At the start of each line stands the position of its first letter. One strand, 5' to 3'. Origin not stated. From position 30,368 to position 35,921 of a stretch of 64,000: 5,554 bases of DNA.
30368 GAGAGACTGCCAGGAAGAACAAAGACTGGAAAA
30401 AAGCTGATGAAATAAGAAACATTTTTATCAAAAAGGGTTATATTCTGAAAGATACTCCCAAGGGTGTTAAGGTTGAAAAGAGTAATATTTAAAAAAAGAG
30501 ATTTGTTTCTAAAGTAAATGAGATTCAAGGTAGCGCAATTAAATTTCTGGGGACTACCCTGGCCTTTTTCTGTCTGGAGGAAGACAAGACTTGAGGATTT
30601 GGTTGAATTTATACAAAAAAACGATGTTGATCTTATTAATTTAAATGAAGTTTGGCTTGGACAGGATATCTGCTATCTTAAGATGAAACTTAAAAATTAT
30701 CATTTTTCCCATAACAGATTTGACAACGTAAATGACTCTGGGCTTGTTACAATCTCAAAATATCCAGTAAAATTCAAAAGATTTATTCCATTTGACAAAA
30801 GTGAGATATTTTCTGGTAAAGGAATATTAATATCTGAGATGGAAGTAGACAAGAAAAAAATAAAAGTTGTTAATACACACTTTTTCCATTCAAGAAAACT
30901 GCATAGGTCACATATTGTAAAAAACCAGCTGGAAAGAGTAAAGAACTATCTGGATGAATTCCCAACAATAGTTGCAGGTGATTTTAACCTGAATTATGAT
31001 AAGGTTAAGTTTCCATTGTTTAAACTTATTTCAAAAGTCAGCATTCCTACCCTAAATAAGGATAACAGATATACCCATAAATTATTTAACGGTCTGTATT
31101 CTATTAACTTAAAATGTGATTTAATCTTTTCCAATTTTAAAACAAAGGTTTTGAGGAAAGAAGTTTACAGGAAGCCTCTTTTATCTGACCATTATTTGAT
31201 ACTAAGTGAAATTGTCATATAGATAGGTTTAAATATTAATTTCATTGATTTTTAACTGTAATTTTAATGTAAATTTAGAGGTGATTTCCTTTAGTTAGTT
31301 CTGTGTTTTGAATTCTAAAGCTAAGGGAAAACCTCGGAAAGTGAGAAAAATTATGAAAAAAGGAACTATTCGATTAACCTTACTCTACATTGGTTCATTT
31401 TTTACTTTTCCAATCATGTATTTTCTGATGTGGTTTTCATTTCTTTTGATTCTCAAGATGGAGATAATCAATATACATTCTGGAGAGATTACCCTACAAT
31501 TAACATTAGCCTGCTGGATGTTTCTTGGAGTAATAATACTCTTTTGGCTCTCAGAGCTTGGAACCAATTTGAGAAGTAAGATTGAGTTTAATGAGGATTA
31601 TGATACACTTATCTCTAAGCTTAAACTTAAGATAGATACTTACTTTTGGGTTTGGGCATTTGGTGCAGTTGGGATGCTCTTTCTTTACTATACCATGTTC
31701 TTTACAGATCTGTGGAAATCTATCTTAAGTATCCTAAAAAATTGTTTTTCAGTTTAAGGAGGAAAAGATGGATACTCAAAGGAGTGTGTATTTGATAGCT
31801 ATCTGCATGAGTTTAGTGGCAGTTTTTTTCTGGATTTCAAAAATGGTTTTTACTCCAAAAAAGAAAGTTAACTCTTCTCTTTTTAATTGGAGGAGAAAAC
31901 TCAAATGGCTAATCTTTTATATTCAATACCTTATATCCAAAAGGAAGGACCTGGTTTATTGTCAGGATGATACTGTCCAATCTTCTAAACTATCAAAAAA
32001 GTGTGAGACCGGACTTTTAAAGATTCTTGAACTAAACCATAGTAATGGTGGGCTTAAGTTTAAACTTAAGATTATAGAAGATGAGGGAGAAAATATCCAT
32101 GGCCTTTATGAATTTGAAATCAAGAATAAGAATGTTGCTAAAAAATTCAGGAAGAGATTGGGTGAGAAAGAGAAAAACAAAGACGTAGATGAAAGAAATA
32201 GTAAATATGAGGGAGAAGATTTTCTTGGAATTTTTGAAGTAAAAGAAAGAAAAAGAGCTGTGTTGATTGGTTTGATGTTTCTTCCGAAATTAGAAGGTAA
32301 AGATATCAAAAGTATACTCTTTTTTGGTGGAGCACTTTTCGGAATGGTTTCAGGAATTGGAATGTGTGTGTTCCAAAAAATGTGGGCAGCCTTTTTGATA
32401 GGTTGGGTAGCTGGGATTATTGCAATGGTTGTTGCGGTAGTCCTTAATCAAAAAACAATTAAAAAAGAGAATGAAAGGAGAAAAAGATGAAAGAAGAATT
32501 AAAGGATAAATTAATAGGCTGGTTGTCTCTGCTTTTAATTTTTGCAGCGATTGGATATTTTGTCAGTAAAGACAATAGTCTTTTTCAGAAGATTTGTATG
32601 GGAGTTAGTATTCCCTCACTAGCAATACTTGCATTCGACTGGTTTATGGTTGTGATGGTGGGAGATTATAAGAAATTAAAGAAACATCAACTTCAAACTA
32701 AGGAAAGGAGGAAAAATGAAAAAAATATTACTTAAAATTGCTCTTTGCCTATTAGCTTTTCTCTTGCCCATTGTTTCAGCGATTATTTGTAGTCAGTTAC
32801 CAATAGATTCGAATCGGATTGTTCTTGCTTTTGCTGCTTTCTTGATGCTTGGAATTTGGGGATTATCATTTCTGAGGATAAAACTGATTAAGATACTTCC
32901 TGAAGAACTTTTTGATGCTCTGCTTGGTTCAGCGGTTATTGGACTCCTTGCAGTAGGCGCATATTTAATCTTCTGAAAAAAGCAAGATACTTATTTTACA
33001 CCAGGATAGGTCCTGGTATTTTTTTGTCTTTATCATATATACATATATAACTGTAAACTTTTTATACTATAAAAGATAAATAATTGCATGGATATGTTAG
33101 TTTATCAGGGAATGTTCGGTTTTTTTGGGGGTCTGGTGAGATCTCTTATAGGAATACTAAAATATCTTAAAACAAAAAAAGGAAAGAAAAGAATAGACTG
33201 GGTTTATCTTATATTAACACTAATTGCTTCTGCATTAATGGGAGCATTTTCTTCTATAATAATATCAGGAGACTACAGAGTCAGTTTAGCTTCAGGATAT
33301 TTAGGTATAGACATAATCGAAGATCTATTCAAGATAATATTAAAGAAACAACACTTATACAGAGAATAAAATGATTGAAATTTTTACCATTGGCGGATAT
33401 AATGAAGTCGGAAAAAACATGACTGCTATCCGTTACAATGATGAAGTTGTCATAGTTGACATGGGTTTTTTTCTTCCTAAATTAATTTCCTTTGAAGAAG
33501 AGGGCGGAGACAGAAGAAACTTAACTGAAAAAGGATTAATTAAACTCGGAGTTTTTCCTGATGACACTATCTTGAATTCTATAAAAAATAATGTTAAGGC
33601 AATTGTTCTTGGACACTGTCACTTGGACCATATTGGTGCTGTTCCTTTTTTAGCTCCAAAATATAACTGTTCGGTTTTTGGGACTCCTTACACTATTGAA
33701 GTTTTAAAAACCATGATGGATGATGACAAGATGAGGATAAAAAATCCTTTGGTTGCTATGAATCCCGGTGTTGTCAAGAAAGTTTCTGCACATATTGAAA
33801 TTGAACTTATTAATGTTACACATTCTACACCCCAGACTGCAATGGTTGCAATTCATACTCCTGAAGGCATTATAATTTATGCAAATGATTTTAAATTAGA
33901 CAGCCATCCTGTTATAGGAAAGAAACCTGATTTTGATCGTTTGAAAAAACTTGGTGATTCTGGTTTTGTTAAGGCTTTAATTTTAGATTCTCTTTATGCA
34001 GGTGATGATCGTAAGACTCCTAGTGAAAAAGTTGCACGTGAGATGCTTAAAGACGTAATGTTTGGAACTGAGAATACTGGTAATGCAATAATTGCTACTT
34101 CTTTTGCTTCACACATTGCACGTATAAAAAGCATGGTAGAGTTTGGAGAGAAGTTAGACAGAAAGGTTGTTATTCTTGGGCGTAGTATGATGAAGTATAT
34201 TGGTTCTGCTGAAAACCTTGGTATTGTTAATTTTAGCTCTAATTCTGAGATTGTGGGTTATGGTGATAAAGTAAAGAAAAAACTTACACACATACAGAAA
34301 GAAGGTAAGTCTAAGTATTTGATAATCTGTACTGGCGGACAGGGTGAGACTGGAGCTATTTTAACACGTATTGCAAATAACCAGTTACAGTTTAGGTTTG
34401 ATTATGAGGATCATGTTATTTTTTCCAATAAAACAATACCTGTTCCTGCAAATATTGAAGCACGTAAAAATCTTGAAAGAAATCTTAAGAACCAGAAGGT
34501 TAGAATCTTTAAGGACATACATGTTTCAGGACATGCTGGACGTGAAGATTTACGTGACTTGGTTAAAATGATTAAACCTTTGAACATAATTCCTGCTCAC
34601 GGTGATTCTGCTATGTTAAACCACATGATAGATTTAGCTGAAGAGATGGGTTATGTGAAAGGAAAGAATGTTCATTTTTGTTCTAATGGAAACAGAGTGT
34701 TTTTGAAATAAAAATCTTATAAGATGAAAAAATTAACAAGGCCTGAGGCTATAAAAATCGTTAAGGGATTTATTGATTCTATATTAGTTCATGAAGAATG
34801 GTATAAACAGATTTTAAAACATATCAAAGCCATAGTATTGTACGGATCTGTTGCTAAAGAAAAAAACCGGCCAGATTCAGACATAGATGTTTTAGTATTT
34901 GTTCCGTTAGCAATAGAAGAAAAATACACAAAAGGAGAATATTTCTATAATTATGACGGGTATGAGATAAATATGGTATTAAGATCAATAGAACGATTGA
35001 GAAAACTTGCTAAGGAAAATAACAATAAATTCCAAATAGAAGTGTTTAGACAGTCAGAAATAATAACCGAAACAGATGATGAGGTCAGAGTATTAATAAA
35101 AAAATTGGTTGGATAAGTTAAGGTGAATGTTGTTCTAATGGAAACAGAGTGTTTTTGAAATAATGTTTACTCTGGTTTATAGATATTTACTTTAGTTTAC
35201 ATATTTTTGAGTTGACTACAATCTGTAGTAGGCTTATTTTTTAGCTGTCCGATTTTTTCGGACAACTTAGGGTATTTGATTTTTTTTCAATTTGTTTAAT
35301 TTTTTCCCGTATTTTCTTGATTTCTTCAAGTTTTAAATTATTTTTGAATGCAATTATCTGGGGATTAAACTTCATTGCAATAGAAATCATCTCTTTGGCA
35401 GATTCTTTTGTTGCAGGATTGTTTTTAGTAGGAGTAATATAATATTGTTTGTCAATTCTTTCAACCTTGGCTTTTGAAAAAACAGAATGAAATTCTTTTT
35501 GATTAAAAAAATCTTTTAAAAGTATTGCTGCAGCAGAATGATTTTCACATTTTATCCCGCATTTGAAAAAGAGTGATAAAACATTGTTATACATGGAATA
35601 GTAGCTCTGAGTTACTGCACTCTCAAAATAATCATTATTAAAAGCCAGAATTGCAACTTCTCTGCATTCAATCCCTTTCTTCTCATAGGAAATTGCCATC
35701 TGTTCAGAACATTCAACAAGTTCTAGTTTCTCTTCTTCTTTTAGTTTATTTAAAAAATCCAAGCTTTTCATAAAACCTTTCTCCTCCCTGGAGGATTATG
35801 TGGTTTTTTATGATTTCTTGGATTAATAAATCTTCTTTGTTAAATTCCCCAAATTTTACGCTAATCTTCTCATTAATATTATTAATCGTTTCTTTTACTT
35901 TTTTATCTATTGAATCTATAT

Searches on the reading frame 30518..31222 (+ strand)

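Call 98: search_protein_families(library=pfam, proteins=[window:30518-31222:+], max_evalue=0.0001)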
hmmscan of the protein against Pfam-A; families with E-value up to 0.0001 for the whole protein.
window:30518-31222:+ (234 aa): 2 families
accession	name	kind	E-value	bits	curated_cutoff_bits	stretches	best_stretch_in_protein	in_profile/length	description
PF03372.29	Exo_endo_phos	-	4.6e-10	40.1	24.5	1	22-225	16-225/225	Endonuclease/Exonuclease/phosphatase family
PF14529.12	Exo_endo_phos_2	-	5.1e-05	23.6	27.4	0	130-228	13-116/117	Endonuclease-reverse transcriptase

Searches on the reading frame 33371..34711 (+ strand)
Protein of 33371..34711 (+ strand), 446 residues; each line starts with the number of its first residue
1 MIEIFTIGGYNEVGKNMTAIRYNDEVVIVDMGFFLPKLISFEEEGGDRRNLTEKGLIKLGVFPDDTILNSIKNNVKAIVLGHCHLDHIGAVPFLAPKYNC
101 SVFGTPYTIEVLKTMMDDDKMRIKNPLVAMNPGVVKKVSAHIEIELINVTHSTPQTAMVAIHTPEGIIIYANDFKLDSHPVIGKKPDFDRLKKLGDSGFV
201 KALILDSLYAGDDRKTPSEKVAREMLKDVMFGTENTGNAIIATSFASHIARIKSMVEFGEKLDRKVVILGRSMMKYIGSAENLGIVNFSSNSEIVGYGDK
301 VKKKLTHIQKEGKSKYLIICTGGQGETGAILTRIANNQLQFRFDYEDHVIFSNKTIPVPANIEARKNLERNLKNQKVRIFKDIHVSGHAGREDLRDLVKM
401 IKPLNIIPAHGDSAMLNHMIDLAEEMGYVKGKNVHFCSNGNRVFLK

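Call 98: search_protein_families(library=pfam, proteins=[window:33371-34711:+], max_evalue=0.0001)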
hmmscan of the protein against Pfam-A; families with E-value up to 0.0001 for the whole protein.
window:33371-34711:+ (446 aa): 5 families
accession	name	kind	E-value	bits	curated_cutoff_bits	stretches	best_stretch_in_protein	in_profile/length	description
PF22505.1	RNase_J_b_CASP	-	2.4e-24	86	27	1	240-357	4-113/126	Ribonuclease J, beta-CASP domain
PF07521.17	RMMBL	-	3.4e-11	43.4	21.6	1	381-427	9-57/63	Zn-dependent metallo-hydrolase RNA specificity domain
PF00753.33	Lactamase_B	-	9e-08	32.7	22.7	1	13-125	4-95/196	Metallo-beta-lactamase superfamily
PF12706.13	Lactamase_B_2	-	2.8e-07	30.8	27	1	74-176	30-145/200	Beta-lactamase superfamily domain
PF02112.21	PDEase_II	-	3.5e-05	23.5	23.7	1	70-116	78-132/340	cAMP phosphodiesterases class-II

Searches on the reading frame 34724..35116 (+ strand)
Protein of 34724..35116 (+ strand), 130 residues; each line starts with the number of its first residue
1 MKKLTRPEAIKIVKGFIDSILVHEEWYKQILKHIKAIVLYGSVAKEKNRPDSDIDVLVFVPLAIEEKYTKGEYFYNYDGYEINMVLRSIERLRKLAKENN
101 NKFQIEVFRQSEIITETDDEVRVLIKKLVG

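Call 3: search_protein_families(library=pfam, proteins=[window:34724-35116:+], max_evalue=0.1)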
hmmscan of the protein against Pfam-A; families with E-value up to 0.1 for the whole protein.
window:34724-35116:+ (130 aa): 4 families
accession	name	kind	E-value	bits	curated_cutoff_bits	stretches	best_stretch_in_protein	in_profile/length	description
PF18765.7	Polbeta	-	8.4e-11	42.3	26.9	1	32-120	11-93/93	Polymerase beta, Nucleotidyltransferase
PF01909.29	NTP_transf_2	-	5.6e-10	39.9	21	1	28-92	5-79/93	Nucleotidyltransferase domain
PF14091.12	DUF4269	-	0.00024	21.9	28.9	1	37-115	17-94/151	Domain of unknown function (DUF4269)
PF06283.17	ThuA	-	0.064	13.9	33.4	0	11-78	125-186/209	Trehalose utilisation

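Call 4: search_protein_families(library=padloc, proteins=[window:34724-35116:+], max_evalue=0.1)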
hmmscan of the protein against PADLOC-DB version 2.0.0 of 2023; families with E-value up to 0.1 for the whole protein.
window:34724-35116:+ (130 aa): 10 families
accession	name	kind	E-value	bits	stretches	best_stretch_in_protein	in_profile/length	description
PDLC04368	PDC-M05A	-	9.5e-10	36.6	1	28-115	101-188/201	-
PDLC04903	PDC-S09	-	3.6e-08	31.7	1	32-61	24-53/108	-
PDLC04904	PDC-S09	-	5.3e-07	27.8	1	33-59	24-50/104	-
PDLC04372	PDC-M05A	-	6.7e-07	27.7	1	20-114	62-156/167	-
PDLC04906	PDC-S09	-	1.6e-06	26.4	1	33-60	23-50/98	-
PDLC04902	PDC-S09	-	1.6e-06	26.3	1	33-59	20-46/97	-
PDLC04907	PDC-S09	-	2.1e-06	25.8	1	33-62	26-55/114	-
PDLC04369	PDC-M05A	-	2.8e-05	21.8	1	30-61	99-130/201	-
PDLC04905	PDC-S09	-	0.00032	19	1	33-65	20-53/101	-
PDLC00814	Cyclase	-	0.0037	14.7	1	22-69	37-84/295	oligonucleotide-cyclase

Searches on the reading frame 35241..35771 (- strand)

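Call 3: search_protein_families(library=pfam, proteins=[window:35241-35771:-], max_evalue=0.1)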
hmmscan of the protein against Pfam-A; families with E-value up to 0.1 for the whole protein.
window:35241-35771:- (176 aa): 3 families
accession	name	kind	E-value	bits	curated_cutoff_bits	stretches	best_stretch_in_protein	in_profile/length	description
PF05168.19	HEPN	-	0.0001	22.8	22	1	32-135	7-110/117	HEPN domain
PF18273.6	T3RM_EcoP15I_C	-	0.042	14.6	25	1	101-166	30-96/97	Type III R-M EcoP15I C-terminal domain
PF23295.1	Arm_4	-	0.062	13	27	1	45-171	108-200/284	Armadillo-like repeats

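Call 4: search_protein_families(library=padloc, proteins=[window:35241-35771:-], max_evalue=0.1)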
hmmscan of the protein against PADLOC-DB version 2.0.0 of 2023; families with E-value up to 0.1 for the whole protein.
window:35241-35771:- (176 aa): 0 families
